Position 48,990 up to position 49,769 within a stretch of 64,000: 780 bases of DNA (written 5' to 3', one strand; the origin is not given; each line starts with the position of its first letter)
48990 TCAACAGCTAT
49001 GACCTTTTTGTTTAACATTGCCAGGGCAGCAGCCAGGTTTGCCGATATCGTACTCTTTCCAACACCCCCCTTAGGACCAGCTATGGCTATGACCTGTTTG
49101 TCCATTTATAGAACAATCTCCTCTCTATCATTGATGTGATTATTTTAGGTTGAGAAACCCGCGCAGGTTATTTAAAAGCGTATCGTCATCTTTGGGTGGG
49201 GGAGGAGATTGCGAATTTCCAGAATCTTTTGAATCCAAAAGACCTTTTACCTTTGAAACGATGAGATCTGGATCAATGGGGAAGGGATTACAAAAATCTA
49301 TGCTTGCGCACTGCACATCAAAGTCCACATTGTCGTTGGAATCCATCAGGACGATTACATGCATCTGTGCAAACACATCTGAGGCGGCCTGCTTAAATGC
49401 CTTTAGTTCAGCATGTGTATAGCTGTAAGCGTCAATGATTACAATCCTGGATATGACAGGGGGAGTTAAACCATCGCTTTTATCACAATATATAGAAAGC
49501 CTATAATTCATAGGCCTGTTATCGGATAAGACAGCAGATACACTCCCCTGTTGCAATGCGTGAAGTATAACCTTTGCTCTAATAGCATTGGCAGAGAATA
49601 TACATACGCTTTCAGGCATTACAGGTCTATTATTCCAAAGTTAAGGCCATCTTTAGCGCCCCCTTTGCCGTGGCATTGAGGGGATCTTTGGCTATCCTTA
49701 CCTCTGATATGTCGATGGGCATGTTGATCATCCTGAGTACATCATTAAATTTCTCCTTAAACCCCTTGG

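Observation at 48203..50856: Actin-like Mad28, pseudo-receiver and MinD/ParA ATPase: candidate magnetosome positioning module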

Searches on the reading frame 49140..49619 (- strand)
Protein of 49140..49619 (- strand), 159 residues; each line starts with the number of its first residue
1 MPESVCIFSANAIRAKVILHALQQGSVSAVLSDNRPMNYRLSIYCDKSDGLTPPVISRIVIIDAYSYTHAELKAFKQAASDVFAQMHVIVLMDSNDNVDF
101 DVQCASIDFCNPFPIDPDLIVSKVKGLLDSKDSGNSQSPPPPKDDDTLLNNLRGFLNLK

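Call 3: search_protein_families(library=pfam, proteins=[window:49140-49619:-], max_evalue=0.01)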
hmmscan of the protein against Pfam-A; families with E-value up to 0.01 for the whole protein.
window:49140-49619:- (159 aa): 0 families

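Call 4: search_protein_families(library=ncbifam, proteins=[window:49140-49619:-], max_evalue=0.01)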
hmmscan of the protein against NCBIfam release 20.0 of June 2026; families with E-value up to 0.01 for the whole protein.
window:49140-49619:- (159 aa): 0 families

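Call 14: find_homologous_proteins(query=window:49140-49619:-)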
Query window:49140-49619:- (159 aa): 5 proteins with E <= 0.001 among 40 candidates.
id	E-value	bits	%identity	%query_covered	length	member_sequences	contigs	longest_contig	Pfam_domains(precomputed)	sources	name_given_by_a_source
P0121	2.3e-75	269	100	77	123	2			-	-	-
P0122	6.2e-69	249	76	100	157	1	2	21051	-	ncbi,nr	ncbi:MAG: hypothetical protein HQL03_08630 [Nitrospirae bacterium]|nr:hypothetical protein [Nitrospi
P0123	8.3e-62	225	63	100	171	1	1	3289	-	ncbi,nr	ncbi:MAG: hypothetical protein HQL04_07650 [Nitrospirae bacterium]|nr:hypothetical protein [Nitrospi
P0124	2.2e-56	208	63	100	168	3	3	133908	-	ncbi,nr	ncbi:MAG: hypothetical protein HQL61_16300 [Magnetococcales bacterium]|nr:hypothetical protein [Nitr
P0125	1.4e-30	124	69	57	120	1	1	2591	-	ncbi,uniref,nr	ncbi:hypothetical protein MBAV_001316 [Candidatus Magnetobacterium bavaricum]|uniref:Uncharacterized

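Call 61: predict_structure(alignment_id=A3)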
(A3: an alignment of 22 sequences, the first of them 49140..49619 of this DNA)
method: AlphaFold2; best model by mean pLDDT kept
length: 159 residues; sequences in the alignment: 22
mean_pLDDT: 74.0   pTM: 0.68
mean pLDDT of the five models: 74.0, 73.0, 71.8, 70.7, 70.4
residues with pLDDT >= 90: 47; 70-90: 52; 50-70: 35; < 50: 25
segments of 3 or more residues with pLDDT < 50: 44-53, 134-143
pLDDT, mean of each block of 10 residues (from residue 1): 79 93 93 59 45 62 88 80 85 75 86 92 90 42 54 61
secondary structure, 60 per line:
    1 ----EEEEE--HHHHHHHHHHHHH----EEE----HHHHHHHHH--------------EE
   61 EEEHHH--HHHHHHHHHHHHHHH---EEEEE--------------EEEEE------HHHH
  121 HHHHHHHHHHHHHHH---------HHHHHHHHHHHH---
elements in order: E5-9 H12-24 E29-31 H36-44 E59-63 H69-83 E87-91 E106-110 H117-135 H145-156

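Call 64: fold_search(model_id=the predicted structure, library=pdb)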
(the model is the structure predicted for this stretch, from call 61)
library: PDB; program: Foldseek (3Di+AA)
matches with E <= 10: 1194; with E <= 0.001: 7
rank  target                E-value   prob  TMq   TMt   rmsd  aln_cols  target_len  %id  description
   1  4dad                  5.6e-04  1.00  0.55  0.64   4.1       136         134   15  Crystal structure of a Putative pilus assembly-related protein (BPSS2195) from Burkholderia pseudomallei K96243 at 2.50  (released 2012-01-25)
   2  2qxy_A                5.9e-04  1.00  0.55  0.70   3.7       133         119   14  Crystal structure of a response regulator from Thermotoga maritima (released 2007-08-28)
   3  2qxy_B                6.3e-04  1.00  0.54  0.70   3.3       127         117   14  Crystal structure of a response regulator from Thermotoga maritima (released 2007-08-28)
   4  4r3u_D                6.8e-04  1.00  0.55  0.65   3.7       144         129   14  Crystal structure of 2-Hydroxyisobutyryl-CoA Mutase (released 2015-03-11)
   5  4dn6_A                8.7e-04  1.00  0.54  0.65   4.4       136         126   13  Crystal structure of a putative pilus assembly protein (cpaE) from Burkholderia thailandensis E264 at 2.80 A resolutio (released 2012-02-29)
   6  4r3u_C                9.3e-04  1.00  0.54  0.64   4.0       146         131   14  Crystal structure of 2-Hydroxyisobutyryl-CoA Mutase (released 2015-03-11)
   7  7cci_A                9.9e-04  1.00  0.50  0.59   4.0       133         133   14  Acinetobacter baumannii response regulator AdeR with disordered N terminus (released 2021-06-23)
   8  1srr_A                1.3e-03  1.00  0.52  0.67   3.9       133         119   14  CRYSTAL STRUCTURE OF A PHOSPHATASE RESISTANT MUTANT OF SPORULATION RESPONSE REGULATOR SPO0F FROM BACILLUS SUBTILIS (released 1997-04-21)
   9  9of6_B                1.7e-03  1.00  0.55  0.69   3.9       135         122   14  Structure of the Acinetobacter baumannii Response Regulator PmrA Receiver Domain I13M Mutation in Active Dimer State (released 2025-11-26)
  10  3f6p                  1.8e-03  1.00  0.56  0.72   4.0       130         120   12  Crystal Structure of unphosphorelated receiver domain of YycF (released 2010-03-02)
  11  5uht_B                1.8e-03  1.00  0.54  0.68   4.2       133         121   16  Structure of the Thermotoga maritima HK853-BeF3-RR468 complex at pH 5.0 (released 2017-12-27)
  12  9of6_A                1.8e-03  1.00  0.55  0.67   4.1       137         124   14  Structure of the Acinetobacter baumannii Response Regulator PmrA Receiver Domain I13M Mutation in Active Dimer State (released 2025-11-26)
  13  5xp0_A                1.8e-03  1.00  0.50  0.59   4.5       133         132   16  Crystal structure of master biofilm regulator CsgD regulatory domain (released 2018-06-20)
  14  3dge_C                1.9e-03  1.00  0.55  0.69   3.9       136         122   16  Structure of a histidine kinase-response regulator complex reveals insights into Two-component signaling and a novel c (released 2009-07-07)
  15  6xvu_C                2.0e-03  1.00  0.54  0.59   6.4       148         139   20  Bacteriophytochrome response regulator from Deinococcus radiodurans (released 2021-06-30)
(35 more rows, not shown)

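Call 65: search_solved_structures(query=A3, max_evalue=10)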
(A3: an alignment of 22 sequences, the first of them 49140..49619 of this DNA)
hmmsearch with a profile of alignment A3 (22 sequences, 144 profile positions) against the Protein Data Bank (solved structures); distinct sequences matched with E-value up to 10: 112 (the best 60 are shown).
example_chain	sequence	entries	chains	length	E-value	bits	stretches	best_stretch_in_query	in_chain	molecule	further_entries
9lbr_A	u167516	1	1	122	9.5e-07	32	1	1-118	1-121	Response regulator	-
9xzo_A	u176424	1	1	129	9.5e-07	32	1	17-122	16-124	De novo protein M1X0B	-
1kgs_A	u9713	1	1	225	1.2e-06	31.7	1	1-126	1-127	DNA BINDING RESPONSE REGULATOR D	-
3dge_C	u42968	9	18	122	1.3e-06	31.5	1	1-118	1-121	Response regulator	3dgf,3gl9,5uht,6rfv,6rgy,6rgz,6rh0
6azr_B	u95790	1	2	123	1.4e-06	31.5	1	1-118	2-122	Chemotaxis regulator-transmits chemoreceptor signals to flagelllar motor components CheY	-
5uic_A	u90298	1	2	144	1.5e-06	31.3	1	18-120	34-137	Two-component response regulator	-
2jvj_A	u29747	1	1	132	1.6e-06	31.3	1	17-122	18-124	Sporulation initiation phosphotransferase F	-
4ja2_A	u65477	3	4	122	1.9e-06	31.1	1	16-118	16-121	Response regulator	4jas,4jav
2jvi_A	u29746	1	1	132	2.1e-06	30.9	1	17-122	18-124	Sporulation initiation phosphotransferase F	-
1pey_A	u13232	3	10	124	2.3e-06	30.8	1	17-120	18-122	Sporulation initiation phosphotransferase F | SPORULATION RESPONSE REGULATORY PROTEIN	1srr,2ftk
1fsp_A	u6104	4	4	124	2.6e-06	30.6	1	17-120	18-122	STAGE 0 SPORULATION PROTEIN F | SPORULATION RESPONSE REGULATORY PROTEIN | Sporulation initiation phosphotransferase F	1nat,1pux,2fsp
3q15_C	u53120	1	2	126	2.7e-06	30.5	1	17-120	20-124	Sporulation initiation phosphotransferase F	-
3nnn_A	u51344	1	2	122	6.9e-06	29.2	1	1-120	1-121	DNA BINDING RESPONSE REGULATOR D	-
1f51_E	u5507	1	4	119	7.1e-06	29.2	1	17-117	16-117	SPORULATION INITIATION PHOSPHOTRANSFERASE F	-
2jvk_A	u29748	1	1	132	1.5e-05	28.1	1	17-122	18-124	Sporulation initiation phosphotransferase F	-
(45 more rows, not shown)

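Call 66: search_protein_families(library=pfam, alignment_id=A3, max_evalue=1)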
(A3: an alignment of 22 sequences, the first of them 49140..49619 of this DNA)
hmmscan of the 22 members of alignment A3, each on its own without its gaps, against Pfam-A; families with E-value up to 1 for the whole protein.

A. member 1, window:49140-49619:- (159 aa): 0 families

B. families by the number of members that match (of 22 scanned): 5 families
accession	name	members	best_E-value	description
PF00072.30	Response_reg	2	0.039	Response regulator receiver domain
PF20424.3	PilZN3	1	0.037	PilZN3 domain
PF03931.21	Skp1_POZ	1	0.098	Skp1 family, tetramerisation domain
PF17206.9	SeqA_N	1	0.18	SeqA protein N-terminal domain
PF16995.10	tRNA-synt_2_TM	1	0.26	Transmembrane region of lysyl-tRNA synthetase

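Call 67: search_solved_structures(query=A3, max_evalue=0.000002, show_alignments=5)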
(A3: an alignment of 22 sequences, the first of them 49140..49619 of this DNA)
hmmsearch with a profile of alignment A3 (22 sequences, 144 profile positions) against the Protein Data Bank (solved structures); distinct sequences matched with E-value up to 0.000002: 8.
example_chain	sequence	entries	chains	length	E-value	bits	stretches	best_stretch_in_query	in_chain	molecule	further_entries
9lbr_A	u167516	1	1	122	9.5e-07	32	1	1-118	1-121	Response regulator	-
9xzo_A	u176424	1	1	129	9.5e-07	32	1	17-122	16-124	De novo protein M1X0B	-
1kgs_A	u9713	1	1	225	1.2e-06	31.7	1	1-126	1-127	DNA BINDING RESPONSE REGULATOR D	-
3dge_C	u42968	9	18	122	1.3e-06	31.5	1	1-118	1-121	Response regulator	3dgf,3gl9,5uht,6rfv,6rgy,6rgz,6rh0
6azr_B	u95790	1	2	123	1.4e-06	31.5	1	1-118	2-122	Chemotaxis regulator-transmits chemoreceptor signals to flagelllar motor components CheY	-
5uic_A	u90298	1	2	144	1.5e-06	31.3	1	18-120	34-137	Two-component response regulator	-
2jvj_A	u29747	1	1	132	1.6e-06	31.3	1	17-122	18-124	Sporulation initiation phosphotransferase F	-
4ja2_A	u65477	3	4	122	1.9e-06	31.1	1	16-118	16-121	Response regulator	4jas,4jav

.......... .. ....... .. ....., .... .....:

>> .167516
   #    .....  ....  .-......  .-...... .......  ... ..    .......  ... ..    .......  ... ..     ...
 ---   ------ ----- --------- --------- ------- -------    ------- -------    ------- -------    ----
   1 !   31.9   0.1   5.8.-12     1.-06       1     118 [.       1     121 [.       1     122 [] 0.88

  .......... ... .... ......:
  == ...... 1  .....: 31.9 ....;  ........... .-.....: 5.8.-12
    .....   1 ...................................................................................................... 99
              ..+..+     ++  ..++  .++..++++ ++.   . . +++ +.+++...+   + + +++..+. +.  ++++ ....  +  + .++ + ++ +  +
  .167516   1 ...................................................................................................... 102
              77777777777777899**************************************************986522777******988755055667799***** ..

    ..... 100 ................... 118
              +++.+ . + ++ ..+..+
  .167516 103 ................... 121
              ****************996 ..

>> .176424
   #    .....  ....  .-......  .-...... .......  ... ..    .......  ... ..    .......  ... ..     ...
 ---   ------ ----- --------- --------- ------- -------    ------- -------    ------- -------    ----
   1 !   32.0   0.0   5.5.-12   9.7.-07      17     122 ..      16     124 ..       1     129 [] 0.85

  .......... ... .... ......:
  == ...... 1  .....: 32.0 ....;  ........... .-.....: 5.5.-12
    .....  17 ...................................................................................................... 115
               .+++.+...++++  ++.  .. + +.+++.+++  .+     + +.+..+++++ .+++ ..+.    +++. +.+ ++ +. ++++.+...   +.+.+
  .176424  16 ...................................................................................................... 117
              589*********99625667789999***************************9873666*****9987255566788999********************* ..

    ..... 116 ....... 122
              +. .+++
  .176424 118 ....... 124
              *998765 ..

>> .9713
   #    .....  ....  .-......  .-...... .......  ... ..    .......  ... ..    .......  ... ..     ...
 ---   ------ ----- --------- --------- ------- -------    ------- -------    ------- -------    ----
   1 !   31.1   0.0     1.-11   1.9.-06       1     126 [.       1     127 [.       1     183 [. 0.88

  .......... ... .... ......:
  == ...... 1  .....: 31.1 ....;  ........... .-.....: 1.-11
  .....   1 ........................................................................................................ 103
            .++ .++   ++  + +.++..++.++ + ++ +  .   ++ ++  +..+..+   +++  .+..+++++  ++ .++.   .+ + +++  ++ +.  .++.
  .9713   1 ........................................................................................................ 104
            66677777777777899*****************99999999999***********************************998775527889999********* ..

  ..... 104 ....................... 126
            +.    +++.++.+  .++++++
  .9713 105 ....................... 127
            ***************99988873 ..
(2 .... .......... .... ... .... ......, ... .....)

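Call 99: search_protein_representatives(alignment_id=A3)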
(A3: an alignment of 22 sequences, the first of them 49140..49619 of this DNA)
Query: 22 sequences, 144 profile positions. Proteins with E-value up to 0.001 (for the whole library): 1261; up to 1e-10: 112; up to 1e-30: 23. The best 150 are listed.
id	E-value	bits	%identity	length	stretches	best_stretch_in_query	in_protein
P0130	2.9e-43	163.4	-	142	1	1-143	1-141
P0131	1.0e-42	161.7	-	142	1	1-143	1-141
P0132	6.0e-41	155.9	-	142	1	1-143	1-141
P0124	4.9e-40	153.0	-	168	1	1-144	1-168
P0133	5.5e-40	152.8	-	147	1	1-143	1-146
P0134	7.7e-39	149.1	-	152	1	1-144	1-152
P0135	2.1e-38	147.7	-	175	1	3-144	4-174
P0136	2.0e-35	138.0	-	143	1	1-143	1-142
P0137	2.5e-35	137.7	-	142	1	1-143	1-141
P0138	1.2e-34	135.5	-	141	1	1-143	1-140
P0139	1.4e-34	135.3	-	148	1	1-144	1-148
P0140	2.8e-34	134.3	-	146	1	1-143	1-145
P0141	5.0e-33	130.3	-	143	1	3-143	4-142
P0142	1.3e-32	128.9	-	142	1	1-143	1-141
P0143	1.7e-32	128.5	-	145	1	1-143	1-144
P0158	4.6e-29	117.4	-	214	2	1-125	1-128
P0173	2.0e-24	102.3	-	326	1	1-123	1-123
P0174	3.0e-24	101.8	-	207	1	1-124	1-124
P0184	2.2e-21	92.5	-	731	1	1-119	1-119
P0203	1.6e-18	83.2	-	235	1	1-122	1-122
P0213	2.5e-15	72.9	-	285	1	4-118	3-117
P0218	2.0e-14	70.0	-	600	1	1-125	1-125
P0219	3.1e-14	69.3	-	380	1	1-120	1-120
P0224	2.2e-13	66.6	-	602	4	3-121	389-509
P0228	1.2e-12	64.2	-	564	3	4-134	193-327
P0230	5.2e-12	62.1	-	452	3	16-122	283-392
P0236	3.1e-11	59.6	-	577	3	15-117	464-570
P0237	7.1e-11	58.4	-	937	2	4-124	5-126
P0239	3.5e-10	56.2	-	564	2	4-121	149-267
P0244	1.2e-09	54.4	-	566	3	5-121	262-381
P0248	1.8e-09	53.8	-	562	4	24-115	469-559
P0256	4.1e-09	52.7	-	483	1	4-129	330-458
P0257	4.2e-09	52.7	-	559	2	21-125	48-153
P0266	1.3e-08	51.1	-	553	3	16-133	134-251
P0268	1.3e-08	51.0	-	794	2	1-141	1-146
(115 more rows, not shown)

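Call 100: search_protein_families(library=pfam, proteins=[P0173, P0184, P0218, P0219, P0213, P0203, P0237, P0268, P0174, P0158], max_evalue=0.001)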
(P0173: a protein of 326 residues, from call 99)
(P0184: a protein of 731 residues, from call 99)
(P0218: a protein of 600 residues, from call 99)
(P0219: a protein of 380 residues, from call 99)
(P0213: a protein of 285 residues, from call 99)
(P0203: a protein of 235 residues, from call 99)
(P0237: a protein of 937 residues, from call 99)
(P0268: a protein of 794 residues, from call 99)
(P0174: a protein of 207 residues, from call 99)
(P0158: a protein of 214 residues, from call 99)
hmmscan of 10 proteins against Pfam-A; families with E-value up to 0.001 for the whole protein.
P0173 (326 aa): 1 family
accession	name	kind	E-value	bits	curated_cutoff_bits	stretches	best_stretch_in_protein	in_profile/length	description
PF00912.28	Transgly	-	4e-27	95.2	27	1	202-294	3-96/178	Transglycosylase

P0184 (731 aa): 2 families
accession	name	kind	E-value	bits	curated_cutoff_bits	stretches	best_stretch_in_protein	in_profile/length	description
PF00912.28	Transgly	-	3.8e-65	219.1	27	1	194-367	3-177/178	Transglycosylase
PF00905.27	Transpeptidase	-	4.4e-28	98.8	22.1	1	464-682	9-245/299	Penicillin binding protein transpeptidase domain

P0218 (600 aa): 2 families
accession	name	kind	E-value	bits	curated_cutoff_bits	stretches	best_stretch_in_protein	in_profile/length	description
PF00912.28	Transgly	-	1.1e-64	217.6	27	1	277-451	2-177/178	Transglycosylase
PF00905.27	Transpeptidase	-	2.4e-10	40.6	22.1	1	541-595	2-61/299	Penicillin binding protein transpeptidase domain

P0219 (380 aa): 1 family
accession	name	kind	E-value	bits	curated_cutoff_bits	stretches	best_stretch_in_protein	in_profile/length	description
PF00912.28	Transgly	-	7.3e-61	205.1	27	1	211-375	3-168/178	Transglycosylase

P0213 (285 aa): 1 family
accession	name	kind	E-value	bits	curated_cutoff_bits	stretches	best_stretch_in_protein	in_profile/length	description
PF00912.28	Transgly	-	5.3e-32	111.1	27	1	191-285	4-99/178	Transglycosylase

P0203 (235 aa): 0 families

P0237 (937 aa): 12 families
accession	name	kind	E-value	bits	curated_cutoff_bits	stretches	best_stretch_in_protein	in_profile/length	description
PF00072.30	Response_reg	-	6.1e-80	265.1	30.2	3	6-115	1-110/111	Response regulator receiver domain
PF02518.31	HATPase_c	-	9e-28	97.4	26.4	1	687-795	2-109/111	Histidine kinase-, DNA gyrase B-, and HSP90-like ATPase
PF00512.31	HisKA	-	1.5e-17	63.8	26.9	1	580-641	2-63/66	His Kinase A (phospho-acceptor) domain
PF01590.32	GAF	-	3.4e-16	60.4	22.4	1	296-438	2-133/133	GAF domain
PF13185.12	GAF_2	-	3.4e-15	56.9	28.6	1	294-438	2-135/136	GAF domain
PF13492.12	GAF_3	-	1.8e-12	48.2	27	1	295-439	1-128/129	GAF domain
PF23198.2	PDE8A_N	-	5.5e-11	43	29.6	1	813-895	6-89/147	PDE8A-like, N-terminal domain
PF13380.12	CoA_binding_2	-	4.9e-06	27.4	22.8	0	33-140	13-106/116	CoA binding domain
PF02254.24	TrkA_N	-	2.1e-05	25.3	23.8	0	129-217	15-100/116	TrkA-N domain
PF20161.5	VpsR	-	0.00032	20.9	23.7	0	17-110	21-115/121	VpsR domain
PF20274.4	cREC_REC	-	0.00052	21.1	27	0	7-73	3-60/88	Cyclic-phosphate processing Receiver domain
PF21148.3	NSUN5_fdxn-like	-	0.00085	20.1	24.5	0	21-59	19-54/78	NOL1/NOP2/Sun domain family member 5, ferredoxin-like domain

P0268 (794 aa): 5 families
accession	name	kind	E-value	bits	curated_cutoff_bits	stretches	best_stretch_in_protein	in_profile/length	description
PF00072.30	Response_reg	-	4.7e-55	185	30.2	2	455-567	1-110/111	Response regulator receiver domain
PF13487.12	HD_5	-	3.7e-33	115.1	27.2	1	602-765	3-169/170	HD domain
PF00990.26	GGDEF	-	5.6e-33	114.4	23.8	1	140-291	4-160/161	Diguanylate cyclase, GGDEF domain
PF01966.28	HD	-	7.6e-22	78.2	22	1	615-735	3-116/116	HD domain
PF08668.18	HDOD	-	1.6e-05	24.9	22.9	1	615-668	97-148/196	HDOD domain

P0174 (207 aa): 0 families

P0158 (214 aa): 0 families

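Call 104: search_protein_families(library=pfam, proteins=[P0224, P0228, P0236, P0239, P0244, P0248, P0257, P0266, P0230, P0256], max_evalue=0.00001)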
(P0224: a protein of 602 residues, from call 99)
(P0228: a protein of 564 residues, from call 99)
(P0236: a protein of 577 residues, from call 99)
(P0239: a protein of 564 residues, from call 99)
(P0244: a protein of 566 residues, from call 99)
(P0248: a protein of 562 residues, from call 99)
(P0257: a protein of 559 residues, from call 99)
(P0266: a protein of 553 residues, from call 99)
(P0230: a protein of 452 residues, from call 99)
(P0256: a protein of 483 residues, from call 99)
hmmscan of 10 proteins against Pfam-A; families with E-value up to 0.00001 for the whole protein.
P0224 (602 aa): 2 families
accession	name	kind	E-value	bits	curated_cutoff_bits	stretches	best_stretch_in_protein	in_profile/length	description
PF00072.30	Response_reg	-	8.2e-65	216.4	30.2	4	263-372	1-110/111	Response regulator receiver domain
PF21332.3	AmiR_N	-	2.1e-07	31.3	27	0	4-111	2-102/111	AmiR, N-terminal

P0228 (564 aa): 3 families
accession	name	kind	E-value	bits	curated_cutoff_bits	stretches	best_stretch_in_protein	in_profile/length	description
PF00072.30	Response_reg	-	5.3e-87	287.8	30.2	3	194-306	1-110/111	Response regulator receiver domain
PF00512.31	HisKA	-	1.8e-10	41.2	26.9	1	364-395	1-36/66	His Kinase A (phospho-acceptor) domain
PF02310.24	B12-binding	-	4e-09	36.8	32.1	0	200-260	13-75/121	B12 binding domain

P0236 (577 aa): 3 families
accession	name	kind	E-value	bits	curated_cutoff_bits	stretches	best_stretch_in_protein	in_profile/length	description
PF00072.30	Response_reg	-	1.4e-103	341.2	30.2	4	142-250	2-110/111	Response regulator receiver domain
PF20161.5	VpsR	-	3.1e-09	37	23.7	0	138-247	10-117/121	VpsR domain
PF23198.2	PDE8A_N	-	1.2e-07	32.2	29.6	0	136-210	8-83/147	PDE8A-like, N-terminal domain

P0239 (564 aa): 3 families
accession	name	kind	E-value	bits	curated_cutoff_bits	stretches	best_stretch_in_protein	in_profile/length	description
PF00990.26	GGDEF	-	1.5e-47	161.8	23.8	1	400-554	3-161/161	Diguanylate cyclase, GGDEF domain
PF00072.30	Response_reg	-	3.8e-34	117.6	30.2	2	273-384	1-110/111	Response regulator receiver domain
PF01627.28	Hpt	-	3.7e-06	27.5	24.6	0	15-97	2-71/84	Hpt domain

P0244 (566 aa): 3 families
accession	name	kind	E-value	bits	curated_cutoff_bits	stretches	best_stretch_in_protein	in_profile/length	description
PF00072.30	Response_reg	-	5.1e-79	262.1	30.2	3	262-373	1-110/111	Response regulator receiver domain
PF00990.26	GGDEF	-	2.7e-14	53.7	23.8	1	389-496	6-119/161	Diguanylate cyclase, GGDEF domain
PF23198.2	PDE8A_N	-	7.2e-08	32.9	29.6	0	273-345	24-97/147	PDE8A-like, N-terminal domain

P0248 (562 aa): 2 families
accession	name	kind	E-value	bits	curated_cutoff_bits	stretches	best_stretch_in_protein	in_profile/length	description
PF00072.30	Response_reg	-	2.3e-84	279.3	30.2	4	150-261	1-111/111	Response regulator receiver domain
PF20274.4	cREC_REC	-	8.2e-09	36.5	27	0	151-230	3-75/88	Cyclic-phosphate processing Receiver domain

P0257 (559 aa): 2 families
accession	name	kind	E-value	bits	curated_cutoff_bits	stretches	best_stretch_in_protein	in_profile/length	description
PF00072.30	Response_reg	-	5.7e-37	126.7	30.2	1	33-141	2-110/111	Response regulator receiver domain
PF01597.25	GCV_H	-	5.1e-11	43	22.2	1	177-281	2-106/122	Glycine cleavage H-protein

P0266 (553 aa): 6 families
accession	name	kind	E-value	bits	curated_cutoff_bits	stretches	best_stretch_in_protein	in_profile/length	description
PF00072.30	Response_reg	-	3e-72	240.3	30.2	3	123-231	1-109/111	Response regulator receiver domain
PF00990.26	GGDEF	-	4.4e-43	147.3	23.8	1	396-547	2-158/161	Diguanylate cyclase, GGDEF domain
PF21332.3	AmiR_N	-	5.6e-10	39.6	27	0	123-232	3-107/111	AmiR, N-terminal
PF18428.7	BRCT_3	-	1.8e-06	28.3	26.1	0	122-176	7-60/102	BRCA1 C Terminus (BRCT) domain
PF23198.2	PDE8A_N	-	2.1e-06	28.1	29.6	0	124-206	14-99/147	PDE8A-like, N-terminal domain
PF21132.2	MFD_D3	-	2.9e-06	27.6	21.8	0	253-290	8-45/73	MFD, D3 domain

P0230 (452 aa): 1 family
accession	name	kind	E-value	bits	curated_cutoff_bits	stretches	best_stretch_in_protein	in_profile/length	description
PF00072.30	Response_reg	-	5.3e-78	258.8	30.2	3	272-384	1-111/111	Response regulator receiver domain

P0256 (483 aa): 0 families
